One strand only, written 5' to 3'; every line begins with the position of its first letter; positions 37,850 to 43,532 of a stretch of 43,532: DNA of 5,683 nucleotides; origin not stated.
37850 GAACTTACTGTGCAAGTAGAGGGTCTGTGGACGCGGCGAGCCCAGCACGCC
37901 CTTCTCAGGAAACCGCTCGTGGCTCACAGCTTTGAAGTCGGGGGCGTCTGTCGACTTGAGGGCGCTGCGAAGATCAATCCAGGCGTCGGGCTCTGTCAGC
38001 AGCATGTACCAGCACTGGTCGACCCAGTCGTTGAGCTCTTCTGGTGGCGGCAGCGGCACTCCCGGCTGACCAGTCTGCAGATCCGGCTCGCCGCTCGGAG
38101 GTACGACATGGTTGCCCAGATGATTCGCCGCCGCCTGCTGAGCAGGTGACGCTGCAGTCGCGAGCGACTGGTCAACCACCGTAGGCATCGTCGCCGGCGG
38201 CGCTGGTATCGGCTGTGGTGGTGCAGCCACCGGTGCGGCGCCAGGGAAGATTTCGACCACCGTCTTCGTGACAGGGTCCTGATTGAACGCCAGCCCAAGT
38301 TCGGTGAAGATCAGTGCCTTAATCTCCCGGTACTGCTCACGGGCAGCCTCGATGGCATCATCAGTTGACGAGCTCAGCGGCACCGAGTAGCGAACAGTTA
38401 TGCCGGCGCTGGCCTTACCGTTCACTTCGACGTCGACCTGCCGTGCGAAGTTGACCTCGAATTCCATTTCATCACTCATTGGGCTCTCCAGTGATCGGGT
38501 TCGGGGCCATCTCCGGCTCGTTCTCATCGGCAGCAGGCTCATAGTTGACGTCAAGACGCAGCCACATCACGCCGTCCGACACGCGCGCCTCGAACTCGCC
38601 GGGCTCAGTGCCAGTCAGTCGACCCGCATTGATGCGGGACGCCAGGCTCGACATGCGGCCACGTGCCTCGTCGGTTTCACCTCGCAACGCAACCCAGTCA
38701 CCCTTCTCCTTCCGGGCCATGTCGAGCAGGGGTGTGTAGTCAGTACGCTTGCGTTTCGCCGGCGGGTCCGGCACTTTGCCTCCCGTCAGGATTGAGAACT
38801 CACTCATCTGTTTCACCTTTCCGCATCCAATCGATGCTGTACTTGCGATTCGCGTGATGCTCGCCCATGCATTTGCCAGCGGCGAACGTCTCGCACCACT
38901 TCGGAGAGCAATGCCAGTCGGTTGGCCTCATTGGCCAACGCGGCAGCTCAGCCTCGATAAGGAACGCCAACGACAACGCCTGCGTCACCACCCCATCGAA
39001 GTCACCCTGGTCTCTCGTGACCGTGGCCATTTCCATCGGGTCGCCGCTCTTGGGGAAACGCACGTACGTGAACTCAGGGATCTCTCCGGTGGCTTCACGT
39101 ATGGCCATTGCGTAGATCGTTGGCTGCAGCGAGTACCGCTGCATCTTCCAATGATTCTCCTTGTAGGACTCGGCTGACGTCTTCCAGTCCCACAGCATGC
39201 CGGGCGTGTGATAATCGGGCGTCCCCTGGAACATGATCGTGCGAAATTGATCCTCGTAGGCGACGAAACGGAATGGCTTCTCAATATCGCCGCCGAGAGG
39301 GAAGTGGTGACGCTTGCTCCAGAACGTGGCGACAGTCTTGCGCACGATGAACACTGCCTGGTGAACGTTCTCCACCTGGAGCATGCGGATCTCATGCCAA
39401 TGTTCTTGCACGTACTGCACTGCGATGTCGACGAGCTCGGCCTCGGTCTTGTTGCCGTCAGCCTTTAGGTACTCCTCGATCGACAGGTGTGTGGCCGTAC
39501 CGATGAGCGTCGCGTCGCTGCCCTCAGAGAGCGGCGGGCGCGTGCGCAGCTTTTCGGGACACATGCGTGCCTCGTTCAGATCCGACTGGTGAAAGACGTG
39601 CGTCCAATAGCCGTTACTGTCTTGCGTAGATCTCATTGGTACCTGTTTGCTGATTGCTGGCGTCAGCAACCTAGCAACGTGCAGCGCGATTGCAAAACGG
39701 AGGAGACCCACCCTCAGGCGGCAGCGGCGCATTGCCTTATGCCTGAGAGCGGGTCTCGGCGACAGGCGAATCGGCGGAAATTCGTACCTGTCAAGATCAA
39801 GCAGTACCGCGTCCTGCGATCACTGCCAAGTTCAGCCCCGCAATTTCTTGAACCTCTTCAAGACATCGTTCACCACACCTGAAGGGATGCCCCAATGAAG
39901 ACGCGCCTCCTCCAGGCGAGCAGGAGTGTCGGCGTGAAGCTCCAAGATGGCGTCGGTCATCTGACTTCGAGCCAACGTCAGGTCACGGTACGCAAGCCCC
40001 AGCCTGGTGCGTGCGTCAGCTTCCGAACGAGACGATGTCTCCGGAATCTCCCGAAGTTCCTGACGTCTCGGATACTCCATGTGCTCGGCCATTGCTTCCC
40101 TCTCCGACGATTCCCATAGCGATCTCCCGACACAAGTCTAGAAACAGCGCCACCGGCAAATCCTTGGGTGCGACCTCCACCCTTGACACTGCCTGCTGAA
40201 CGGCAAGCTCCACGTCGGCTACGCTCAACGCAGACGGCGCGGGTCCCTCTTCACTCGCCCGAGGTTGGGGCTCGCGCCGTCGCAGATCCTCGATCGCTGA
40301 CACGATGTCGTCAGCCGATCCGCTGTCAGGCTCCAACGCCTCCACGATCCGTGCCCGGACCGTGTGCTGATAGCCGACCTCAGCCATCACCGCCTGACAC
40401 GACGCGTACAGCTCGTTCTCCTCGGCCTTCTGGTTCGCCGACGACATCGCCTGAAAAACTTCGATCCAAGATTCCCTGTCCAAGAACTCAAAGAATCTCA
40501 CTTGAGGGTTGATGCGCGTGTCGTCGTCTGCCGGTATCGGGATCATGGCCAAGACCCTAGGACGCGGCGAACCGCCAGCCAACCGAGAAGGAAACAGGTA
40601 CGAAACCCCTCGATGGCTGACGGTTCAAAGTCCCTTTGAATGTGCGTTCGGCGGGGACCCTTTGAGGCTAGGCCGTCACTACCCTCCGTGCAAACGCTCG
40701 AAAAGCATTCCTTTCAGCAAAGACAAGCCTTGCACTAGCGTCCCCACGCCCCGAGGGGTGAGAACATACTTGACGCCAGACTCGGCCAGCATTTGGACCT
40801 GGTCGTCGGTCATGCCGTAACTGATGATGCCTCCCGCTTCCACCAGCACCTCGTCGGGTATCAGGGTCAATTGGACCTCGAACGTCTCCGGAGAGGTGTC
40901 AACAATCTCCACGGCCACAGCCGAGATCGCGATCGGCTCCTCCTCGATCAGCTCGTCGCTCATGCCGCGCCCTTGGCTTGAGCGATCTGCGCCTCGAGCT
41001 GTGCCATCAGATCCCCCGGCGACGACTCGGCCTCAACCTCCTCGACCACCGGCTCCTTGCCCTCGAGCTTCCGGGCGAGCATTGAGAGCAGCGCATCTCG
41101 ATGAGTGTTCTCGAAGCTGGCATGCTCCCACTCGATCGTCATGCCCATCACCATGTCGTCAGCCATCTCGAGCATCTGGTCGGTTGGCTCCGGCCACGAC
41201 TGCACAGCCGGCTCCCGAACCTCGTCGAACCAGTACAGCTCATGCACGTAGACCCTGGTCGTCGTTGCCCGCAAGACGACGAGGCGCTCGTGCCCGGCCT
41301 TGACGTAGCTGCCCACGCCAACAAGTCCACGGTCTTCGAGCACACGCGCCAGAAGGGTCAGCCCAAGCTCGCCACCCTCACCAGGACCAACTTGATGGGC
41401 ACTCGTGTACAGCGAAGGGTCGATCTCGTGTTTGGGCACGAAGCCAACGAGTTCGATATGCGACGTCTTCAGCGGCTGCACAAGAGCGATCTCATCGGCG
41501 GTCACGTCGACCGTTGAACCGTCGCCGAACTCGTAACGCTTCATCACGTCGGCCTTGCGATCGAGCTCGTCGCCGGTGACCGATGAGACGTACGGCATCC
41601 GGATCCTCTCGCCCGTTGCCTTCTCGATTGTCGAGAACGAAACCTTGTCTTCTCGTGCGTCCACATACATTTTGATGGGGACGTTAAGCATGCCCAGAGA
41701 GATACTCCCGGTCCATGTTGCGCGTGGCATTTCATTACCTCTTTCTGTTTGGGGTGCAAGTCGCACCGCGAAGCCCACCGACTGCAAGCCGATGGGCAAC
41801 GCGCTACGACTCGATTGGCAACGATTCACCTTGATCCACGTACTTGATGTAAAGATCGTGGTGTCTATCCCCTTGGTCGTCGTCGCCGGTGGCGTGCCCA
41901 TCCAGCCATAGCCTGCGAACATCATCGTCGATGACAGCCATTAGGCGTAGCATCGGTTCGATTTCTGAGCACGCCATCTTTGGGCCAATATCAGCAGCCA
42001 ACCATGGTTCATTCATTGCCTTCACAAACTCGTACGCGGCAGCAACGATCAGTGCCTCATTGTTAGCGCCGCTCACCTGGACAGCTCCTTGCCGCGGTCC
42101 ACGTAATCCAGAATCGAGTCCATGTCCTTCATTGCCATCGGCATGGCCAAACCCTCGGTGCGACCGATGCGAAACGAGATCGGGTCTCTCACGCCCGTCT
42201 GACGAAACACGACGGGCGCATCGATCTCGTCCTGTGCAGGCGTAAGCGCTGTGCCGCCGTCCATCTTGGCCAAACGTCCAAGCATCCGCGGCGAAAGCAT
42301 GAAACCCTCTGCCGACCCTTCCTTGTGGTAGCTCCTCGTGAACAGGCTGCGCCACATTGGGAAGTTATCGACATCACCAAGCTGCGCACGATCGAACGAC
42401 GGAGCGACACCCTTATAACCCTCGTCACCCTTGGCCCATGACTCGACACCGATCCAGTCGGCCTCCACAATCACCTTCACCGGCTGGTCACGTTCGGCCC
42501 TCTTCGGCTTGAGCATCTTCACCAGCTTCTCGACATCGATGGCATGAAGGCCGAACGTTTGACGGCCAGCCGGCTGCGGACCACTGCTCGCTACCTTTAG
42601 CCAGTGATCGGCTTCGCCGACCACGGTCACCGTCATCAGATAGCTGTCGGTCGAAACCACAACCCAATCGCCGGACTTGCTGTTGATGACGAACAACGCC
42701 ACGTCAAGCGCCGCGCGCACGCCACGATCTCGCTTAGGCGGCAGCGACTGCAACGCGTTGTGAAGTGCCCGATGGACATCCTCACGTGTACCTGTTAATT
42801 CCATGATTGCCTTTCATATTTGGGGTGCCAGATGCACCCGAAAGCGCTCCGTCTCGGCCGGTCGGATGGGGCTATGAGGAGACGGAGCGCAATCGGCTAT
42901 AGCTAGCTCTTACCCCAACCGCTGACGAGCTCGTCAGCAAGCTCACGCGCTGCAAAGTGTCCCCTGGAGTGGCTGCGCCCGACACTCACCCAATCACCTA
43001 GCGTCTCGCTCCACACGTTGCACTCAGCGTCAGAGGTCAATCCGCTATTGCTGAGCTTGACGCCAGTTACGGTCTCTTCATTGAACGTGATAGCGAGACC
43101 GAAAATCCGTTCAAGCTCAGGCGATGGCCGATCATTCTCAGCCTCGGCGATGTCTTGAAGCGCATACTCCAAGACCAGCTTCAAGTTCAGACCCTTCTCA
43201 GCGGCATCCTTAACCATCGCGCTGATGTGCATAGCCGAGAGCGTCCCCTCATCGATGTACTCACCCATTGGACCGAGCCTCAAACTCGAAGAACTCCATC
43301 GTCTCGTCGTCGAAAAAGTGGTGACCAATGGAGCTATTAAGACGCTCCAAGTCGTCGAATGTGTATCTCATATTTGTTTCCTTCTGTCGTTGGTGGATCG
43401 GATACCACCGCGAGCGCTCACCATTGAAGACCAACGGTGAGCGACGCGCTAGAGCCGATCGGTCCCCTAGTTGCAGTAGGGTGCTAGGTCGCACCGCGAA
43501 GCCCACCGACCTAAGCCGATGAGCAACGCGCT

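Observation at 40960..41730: Phage-encoded Ku with no ligase partner in a genome that also lacks a polymerase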

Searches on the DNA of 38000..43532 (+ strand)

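Call 6: search_dna_similar(query=window:38000-43532:+, collection=phages, mode=near)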
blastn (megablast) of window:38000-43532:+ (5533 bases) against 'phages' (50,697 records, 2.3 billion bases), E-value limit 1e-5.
No match.

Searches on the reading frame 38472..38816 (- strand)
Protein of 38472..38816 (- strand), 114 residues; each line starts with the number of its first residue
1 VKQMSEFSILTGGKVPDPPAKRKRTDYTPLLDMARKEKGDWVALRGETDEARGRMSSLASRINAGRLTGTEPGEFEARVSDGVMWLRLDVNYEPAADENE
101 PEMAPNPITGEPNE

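Call 20: search_protein_families(library=pfam, proteins=[window:38472-38816:-], max_evalue=0.05)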
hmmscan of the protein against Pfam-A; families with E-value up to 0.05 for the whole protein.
window:38472-38816:- (114 aa): 0 families

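Call 35: search_protein_families(library=phrogs, proteins=[window:38472-38807:-], max_evalue=0.01)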
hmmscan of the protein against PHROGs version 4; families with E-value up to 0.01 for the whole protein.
window:38472-38807:- (111 aa): 1 family
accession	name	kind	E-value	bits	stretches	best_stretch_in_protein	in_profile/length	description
phrog_2660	-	unknown function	1.9e-06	28.6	1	17-98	136-216/265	-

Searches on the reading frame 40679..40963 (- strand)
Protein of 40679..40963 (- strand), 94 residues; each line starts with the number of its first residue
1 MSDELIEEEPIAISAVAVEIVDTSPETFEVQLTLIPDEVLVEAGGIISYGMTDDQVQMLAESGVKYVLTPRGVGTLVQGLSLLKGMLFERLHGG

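Call 5: search_protein_families(library=pfam, proteins=[window:40679-40963:-], max_evalue=0.01)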
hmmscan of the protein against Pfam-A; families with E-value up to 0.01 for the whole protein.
window:40679-40963:- (94 aa): 0 families

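Call 11: search_protein_families(library=ncbifam, proteins=[window:40679-40963:-], max_evalue=0.01)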
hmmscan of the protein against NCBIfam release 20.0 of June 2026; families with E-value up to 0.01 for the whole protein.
window:40679-40963:- (94 aa): 0 families

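Call 35: search_protein_families(library=phrogs, proteins=[window:40679-40963:-], max_evalue=0.01)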
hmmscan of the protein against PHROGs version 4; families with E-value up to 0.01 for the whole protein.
window:40679-40963:- (94 aa): 0 families
